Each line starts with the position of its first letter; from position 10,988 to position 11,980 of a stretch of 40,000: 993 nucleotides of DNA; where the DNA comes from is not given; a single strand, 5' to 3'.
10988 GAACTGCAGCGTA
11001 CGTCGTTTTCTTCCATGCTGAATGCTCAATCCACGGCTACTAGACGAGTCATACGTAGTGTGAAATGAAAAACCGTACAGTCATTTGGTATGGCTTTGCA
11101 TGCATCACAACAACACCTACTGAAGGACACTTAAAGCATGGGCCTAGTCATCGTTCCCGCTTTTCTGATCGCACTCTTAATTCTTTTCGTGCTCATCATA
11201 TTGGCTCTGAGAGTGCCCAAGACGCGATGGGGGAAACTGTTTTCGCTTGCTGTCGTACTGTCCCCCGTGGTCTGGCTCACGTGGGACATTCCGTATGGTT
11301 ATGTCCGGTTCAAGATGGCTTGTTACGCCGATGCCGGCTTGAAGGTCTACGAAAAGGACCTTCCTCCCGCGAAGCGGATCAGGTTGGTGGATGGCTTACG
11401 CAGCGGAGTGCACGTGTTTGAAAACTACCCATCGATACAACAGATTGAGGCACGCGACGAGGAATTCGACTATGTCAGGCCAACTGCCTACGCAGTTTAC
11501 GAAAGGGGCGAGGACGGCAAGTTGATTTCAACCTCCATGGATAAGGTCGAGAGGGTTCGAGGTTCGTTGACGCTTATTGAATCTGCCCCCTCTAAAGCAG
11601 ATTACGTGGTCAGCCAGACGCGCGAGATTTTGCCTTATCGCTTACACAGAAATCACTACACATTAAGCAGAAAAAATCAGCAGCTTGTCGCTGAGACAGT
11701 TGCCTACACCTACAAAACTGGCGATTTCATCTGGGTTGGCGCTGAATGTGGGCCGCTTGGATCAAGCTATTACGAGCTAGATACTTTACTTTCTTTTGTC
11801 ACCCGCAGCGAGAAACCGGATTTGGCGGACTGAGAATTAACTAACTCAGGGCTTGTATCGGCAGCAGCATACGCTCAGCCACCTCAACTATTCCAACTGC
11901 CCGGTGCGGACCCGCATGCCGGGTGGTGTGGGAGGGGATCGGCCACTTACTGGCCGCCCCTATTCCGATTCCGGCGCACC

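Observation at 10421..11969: Group IIC intron with intact-looking ribozyme halves but a non-RT cargo ORF where the reverse transcriptase should be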

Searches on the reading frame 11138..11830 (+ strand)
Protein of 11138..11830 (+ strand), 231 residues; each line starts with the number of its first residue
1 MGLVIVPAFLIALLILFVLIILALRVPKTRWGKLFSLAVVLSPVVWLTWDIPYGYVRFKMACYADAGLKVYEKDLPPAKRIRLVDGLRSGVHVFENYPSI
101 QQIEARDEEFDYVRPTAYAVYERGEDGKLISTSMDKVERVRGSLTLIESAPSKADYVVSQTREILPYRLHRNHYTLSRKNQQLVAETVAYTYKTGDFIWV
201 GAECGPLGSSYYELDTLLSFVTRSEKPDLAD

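Call 8: search_protein_families(library=ncbifam, max_evalue=10, proteins=[window:11138-11830:+])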
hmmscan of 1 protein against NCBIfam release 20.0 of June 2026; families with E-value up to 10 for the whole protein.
window:11138-11830:+ (231 aa): 0 families

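Call 9: search_protein_families(library=padloc, max_evalue=10, proteins=[window:11138-11830:+])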
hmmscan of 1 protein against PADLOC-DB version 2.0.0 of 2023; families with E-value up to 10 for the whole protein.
window:11138-11830:+ (231 aa): 0 families

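Call 11: search_protein_families(library=pfam, max_evalue=10, proteins=[window:11138-11830:+])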
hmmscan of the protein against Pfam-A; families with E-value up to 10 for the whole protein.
seq(231 aa): 4 families
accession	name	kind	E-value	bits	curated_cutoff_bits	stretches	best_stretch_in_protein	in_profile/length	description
PF04925.20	SHQ1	-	0.067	13.2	22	1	117-188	48-118/186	SHQ1 protein, Shq1 domain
PF13150.11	TraL_transposon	-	0.22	11.8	27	1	62-100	9-47/86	Conjugative transposon protein TraL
PF03733.18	YccF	-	0.51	11.5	27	1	35-64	15-45/51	Inner membrane component domain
PF13567.11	DUF4131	-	9.4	6.3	31.6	0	7-52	6-51/165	Domain of unknown function (DUF4131)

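Call 12: find_homologous_proteins(query=window:11138-11830:+, max_evalue=0.01)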
Query window:11138-11830:+ (231 aa): 5 proteins with E <= 0.01 among 461 candidates.
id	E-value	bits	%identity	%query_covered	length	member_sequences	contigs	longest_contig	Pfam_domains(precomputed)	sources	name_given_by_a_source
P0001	7.5e-150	515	100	100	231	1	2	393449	-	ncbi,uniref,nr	ncbi:hypothetical protein I5R65_10075 [Herbaspirillum sp. AP02]|uniref:hypothetical protein n=1 Tax=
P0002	5.6e-108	378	75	97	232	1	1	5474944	-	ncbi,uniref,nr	ncbi:hypothetical protein HBDW_04020 [Herbaspirillum sp. DW155]|uniref:hypothetical protein n=1 Tax=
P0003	1.8e-43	167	43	92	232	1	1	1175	-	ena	-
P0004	2.6e-39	153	46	79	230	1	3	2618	-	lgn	-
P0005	3.0e-14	71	88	22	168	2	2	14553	-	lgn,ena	-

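Call 13: find_encoding_contigs(protein=P0002, flank=5000, max_places=4)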
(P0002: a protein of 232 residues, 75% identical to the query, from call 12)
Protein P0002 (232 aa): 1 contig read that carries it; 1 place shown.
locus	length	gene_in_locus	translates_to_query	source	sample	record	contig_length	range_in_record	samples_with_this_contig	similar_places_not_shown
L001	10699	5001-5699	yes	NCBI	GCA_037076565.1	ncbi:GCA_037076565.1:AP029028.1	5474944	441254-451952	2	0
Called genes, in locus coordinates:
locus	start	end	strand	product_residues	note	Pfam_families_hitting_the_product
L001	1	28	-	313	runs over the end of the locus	PF05661:DUF808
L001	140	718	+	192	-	PF01330:RuvA_N, PF00633:HHH (faint), PF14520:HHH_5, PF21176:RecR_HhH (faint), PF07499:RuvA_C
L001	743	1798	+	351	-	PF05496:RuvB_N, PF00004:AAA, PF07728:AAA_5 (weak), PF17864:AAA_lid_4, PF05491:WHD_RuvB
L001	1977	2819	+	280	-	-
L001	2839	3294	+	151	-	PF02639:DUF188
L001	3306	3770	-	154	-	PF09917:DUF2147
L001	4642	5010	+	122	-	-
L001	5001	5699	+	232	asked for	-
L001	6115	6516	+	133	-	PF01609:DDE_Tnp_1, PF13586:DDE_Tnp_1_2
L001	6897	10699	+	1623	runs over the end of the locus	PF00353:HemolysinCabind, PF06594:HCBP_related, PF00353:HemolysinCabind (weak), PF06594:HCBP_related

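Call 14: find_encoding_contigs(protein=P0003, flank=5000, max_places=4)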
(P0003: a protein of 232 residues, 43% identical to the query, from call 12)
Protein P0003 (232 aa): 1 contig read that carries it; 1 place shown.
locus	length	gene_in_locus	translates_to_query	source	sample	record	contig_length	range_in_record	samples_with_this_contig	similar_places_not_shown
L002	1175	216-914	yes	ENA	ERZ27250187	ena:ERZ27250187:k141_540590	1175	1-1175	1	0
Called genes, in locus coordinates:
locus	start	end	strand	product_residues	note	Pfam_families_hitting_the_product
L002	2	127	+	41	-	?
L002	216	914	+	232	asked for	-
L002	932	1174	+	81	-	?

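Call 15: find_encoding_contigs(protein=P0004, flank=5000, max_places=4)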
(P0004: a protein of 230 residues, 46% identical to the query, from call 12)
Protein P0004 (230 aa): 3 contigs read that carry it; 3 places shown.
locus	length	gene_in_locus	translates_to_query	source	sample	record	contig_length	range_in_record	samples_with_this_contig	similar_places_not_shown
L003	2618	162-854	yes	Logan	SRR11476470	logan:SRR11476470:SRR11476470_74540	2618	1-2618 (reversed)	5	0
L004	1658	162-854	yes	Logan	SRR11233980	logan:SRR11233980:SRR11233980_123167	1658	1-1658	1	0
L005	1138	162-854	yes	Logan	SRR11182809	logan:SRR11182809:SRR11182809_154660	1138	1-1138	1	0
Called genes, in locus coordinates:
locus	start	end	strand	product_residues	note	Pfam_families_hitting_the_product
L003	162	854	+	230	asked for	-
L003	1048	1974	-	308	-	-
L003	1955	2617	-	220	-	?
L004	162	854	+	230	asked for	-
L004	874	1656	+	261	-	?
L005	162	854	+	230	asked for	-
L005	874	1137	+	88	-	?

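Call 16: find_encoding_contigs(protein=P0005, flank=8000, max_places=4)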
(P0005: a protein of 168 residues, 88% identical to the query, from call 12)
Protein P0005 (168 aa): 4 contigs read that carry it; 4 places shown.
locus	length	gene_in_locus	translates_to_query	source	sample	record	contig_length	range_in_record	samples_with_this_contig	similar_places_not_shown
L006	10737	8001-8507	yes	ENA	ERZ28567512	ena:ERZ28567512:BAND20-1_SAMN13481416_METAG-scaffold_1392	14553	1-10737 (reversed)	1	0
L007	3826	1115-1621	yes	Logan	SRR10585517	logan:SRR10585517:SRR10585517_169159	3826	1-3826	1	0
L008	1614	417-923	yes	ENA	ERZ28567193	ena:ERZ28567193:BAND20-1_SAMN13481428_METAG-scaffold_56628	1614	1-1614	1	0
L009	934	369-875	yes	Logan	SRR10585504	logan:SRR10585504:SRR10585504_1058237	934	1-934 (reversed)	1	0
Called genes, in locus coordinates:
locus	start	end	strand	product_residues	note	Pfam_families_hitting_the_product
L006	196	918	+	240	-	PF00072:Response_reg, PF00196:GerE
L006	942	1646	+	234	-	PF00072:Response_reg, PF01627:Hpt (weak)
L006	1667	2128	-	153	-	PF00581:Rhodanese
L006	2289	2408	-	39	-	-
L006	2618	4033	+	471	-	PF03951:Gln-synt_N, PF00120:Gln-synt_C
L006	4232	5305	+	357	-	PF00989:PAS (weak), PF13426:PAS_9 (weak), PF00512:HisKA, PF02518:HATPase_c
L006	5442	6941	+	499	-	PF00072:Response_reg, PF00158:Sigma54_activat, PF14532:Sigma54_activ_2, PF07728:AAA_5, PF25601:AAA_lid_14, PF02954:HTH_8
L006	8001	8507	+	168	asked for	-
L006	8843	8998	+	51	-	-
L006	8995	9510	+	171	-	-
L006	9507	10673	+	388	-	-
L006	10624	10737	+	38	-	?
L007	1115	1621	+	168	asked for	-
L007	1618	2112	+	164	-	-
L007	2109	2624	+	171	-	-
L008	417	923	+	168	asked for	-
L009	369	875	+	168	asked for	-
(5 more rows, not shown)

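Call 33: find_encoding_contigs(protein=P0001, flank=3000, max_places=6)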
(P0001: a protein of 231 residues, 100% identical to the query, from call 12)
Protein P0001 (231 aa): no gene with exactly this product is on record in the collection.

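Call 64: search_protein_representatives(protein=window:11138-11830:+)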
Query: 231 residues. Proteins with E-value up to 0.001 (for the whole library): 37; up to 1e-10: 28; up to 1e-30: 6. The best 37 are listed.
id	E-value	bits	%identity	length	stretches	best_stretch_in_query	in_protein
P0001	2.4e-150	514.8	100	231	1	1-231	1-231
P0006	6.2e-43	163.4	45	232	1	10-196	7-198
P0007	3.4e-41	157.7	46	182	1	49-222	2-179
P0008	1.4e-34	136.1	41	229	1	12-219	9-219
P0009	9.7e-34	133.4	41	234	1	7-200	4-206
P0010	3.1e-31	125.1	41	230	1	8-192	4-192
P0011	6.5e-30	120.8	40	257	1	10-199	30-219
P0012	9.8e-27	110.4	36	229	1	2-190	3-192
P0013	1.7e-25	106.4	33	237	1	9-200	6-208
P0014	2.5e-23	99.3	31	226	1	10-192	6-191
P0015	7.0e-23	97.8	32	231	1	9-221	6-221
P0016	1.5e-22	96.7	34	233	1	10-193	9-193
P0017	2.7e-22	95.9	38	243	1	7-192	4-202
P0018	3.9e-22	95.4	38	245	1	9-193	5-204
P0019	3.1e-20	89.2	33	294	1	11-195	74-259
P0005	9.5e-15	71.2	88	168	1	1-51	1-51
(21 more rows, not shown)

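Call 67: search_protein_families(library=pfam, alignment_id=A6, max_evalue=0.01)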
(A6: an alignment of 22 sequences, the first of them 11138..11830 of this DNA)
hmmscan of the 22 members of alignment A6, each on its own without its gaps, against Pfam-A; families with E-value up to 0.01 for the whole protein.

A. member 1, window:11138-11830:+ (231 aa): 0 families

B. families by the number of members that match (of 22 scanned): 0 families

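Call 72: predict_structure(alignment_id=A6)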
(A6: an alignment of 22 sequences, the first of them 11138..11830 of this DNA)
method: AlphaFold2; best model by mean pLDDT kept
length: 231 residues; sequences in the alignment: 22
mean_pLDDT: 90.9   pTM: 0.81
mean pLDDT of the five models: 90.9, 90.4, 89.9, 89.6, 89.4
residues with pLDDT >= 90: 184; 70-90: 28; 50-70: 14; < 50: 5
segments of 3 or more residues with pLDDT < 50: 227-231
pLDDT, mean of each block of 10 residues (from residue 1): 78 96 97 97 91 94 95 95 88 91 96 95 94 97 97 97 94 97 96 80 75 89 65 40
secondary structure, 60 per line:
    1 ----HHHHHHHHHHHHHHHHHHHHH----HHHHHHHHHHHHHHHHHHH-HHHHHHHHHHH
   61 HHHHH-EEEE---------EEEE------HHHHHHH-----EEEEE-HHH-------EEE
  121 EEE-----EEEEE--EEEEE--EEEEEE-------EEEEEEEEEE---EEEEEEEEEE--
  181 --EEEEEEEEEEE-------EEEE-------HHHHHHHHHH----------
elements in order: H5-25 H30-48 H50-65 E67-70 E80-83 H90-96 E102-106 E118-123 E129-133 E136-140 E143-148 E156-165 E169-178 E183-193 E201-204 H212-221

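Call 74: fold_search(model_id=the predicted structure, library=pdb)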
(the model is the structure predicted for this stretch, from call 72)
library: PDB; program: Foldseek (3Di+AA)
matches with E <= 10: 1413; with E <= 0.001: 0
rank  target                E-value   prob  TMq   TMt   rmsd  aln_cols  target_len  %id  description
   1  4mvl_A                5.6e-02  0.11  0.14  0.16  11.0       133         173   19  Crystal structure of an engineered lipocalin (Anticalin H1GA) in complex with the Alzheimer amyloid peptide Abeta1-40 (released 2015-08-12)
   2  3hnx                  1.2e-01  0.13  0.10  0.17  15.6        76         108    9  Crystal structure of a designed Cyanovirin-N homolog lectin; LKAMG in P212121 space group (released 2009-06-23)
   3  2gf6_C                1.3e-01  0.20  0.16  0.27  15.6       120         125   12  CRYSTAL STRUCTURE OF A PUTATIVE THIOESTERASE (SSO2295) FROM SULFOLOBUS SOLFATARICUS AT 1.91 A RESOLUTION (released 2006-04-18)
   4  3hnu                  1.4e-01  0.12  0.10  0.17  15.7        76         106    9  Crystal structure of a designed Cyanovirin-N homolog lectin; LKAMG in P21 space group (released 2009-06-23)
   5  3e29_C                1.9e-01  0.44  0.14  0.22  10.8        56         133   14  X-Ray structure of the protein Q7WE92_BORBR from thioesterase superfamily. Northeast Structural Genomics Consortium Ta (released 2008-09-30)
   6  3e29_B                1.9e-01  0.44  0.14  0.22  10.7        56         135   14  X-Ray structure of the protein Q7WE92_BORBR from thioesterase superfamily. Northeast Structural Genomics Consortium Ta (released 2008-09-30)
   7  4fhm_B                2.0e-01  0.10  0.13  0.05  12.2       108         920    9  Nup37-Nup120(aa1-961) complex from Schizosaccharomyces pombe (released 2012-09-26)
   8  2wiq_A                2.0e-01  0.08  0.12  0.13  15.8       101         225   12  Fluorescent protein KillerRed in the native state (released 2009-08-11)
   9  3e29_D                2.2e-01  0.41  0.14  0.22  10.8        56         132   14  X-Ray structure of the protein Q7WE92_BORBR from thioesterase superfamily. Northeast Structural Genomics Consortium Ta (released 2008-09-30)
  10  4k00_B                2.3e-01  0.21  0.15  0.24  12.7        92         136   10  Crystal structure of Slr0204, a 1,4-dihydroxy-2-naphthoyl-CoA thioesterase from Synechocystis (released 2013-04-17)
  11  9iqm                  2.4e-01  0.63  0.18  0.32   5.2        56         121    7  CatM-L6S, a SnoaL-like protein in complex with substrate mimic L6S (released 2025-07-16)
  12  2kjl_MODEL_1_A        2.4e-01  0.08  0.09  0.16  15.6        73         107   10  NMR structures of a designed Cyanovirin-N homolog lectin; LKAMG (released 2009-06-23)
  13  6s8v_A                2.4e-01  0.06  0.14  0.16  10.7       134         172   19  Structure of the high affinity Anticalin P3D11 in complex with the human CD98 heavy chain ectodomain (released 2020-03-04)
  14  2gf6_D                2.6e-01  0.41  0.17  0.28  12.5        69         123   13  CRYSTAL STRUCTURE OF A PUTATIVE THIOESTERASE (SSO2295) FROM SULFOLOBUS SOLFATARICUS AT 1.91 A RESOLUTION (released 2006-04-18)
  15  8a0d_A                2.6e-01  0.09  0.14  0.19  11.2       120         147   11  Crystal structure of the major guinea pig allergen Cav p 1.0101 part of the lipocalin family (released 2022-08-03)
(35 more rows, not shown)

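Call 86: search_dna_similar(query=window:11138-11830:+, collection=plasmids, mode=protein, max_rows=10, max_evalue=0.001)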
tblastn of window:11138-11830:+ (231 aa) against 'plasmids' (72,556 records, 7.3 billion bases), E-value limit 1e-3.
No match.

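Call 92: list_cluster_members(proteins=[P0001])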
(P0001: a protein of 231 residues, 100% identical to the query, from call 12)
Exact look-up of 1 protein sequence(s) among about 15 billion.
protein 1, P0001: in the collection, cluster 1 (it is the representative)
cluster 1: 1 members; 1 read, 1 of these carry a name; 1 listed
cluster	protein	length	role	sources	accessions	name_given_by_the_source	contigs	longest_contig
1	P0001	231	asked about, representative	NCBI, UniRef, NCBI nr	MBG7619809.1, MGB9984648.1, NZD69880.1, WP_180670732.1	hypothetical protein I5R65_10075 [Herbaspirillum sp. AP02] | hypothetical protein n=1 Tax=unclassified Herbaspirillum TaxID=2624150 RepID=UPI0015DAA163 | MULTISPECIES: hypothetical protein [unclassified Herbaspirillum]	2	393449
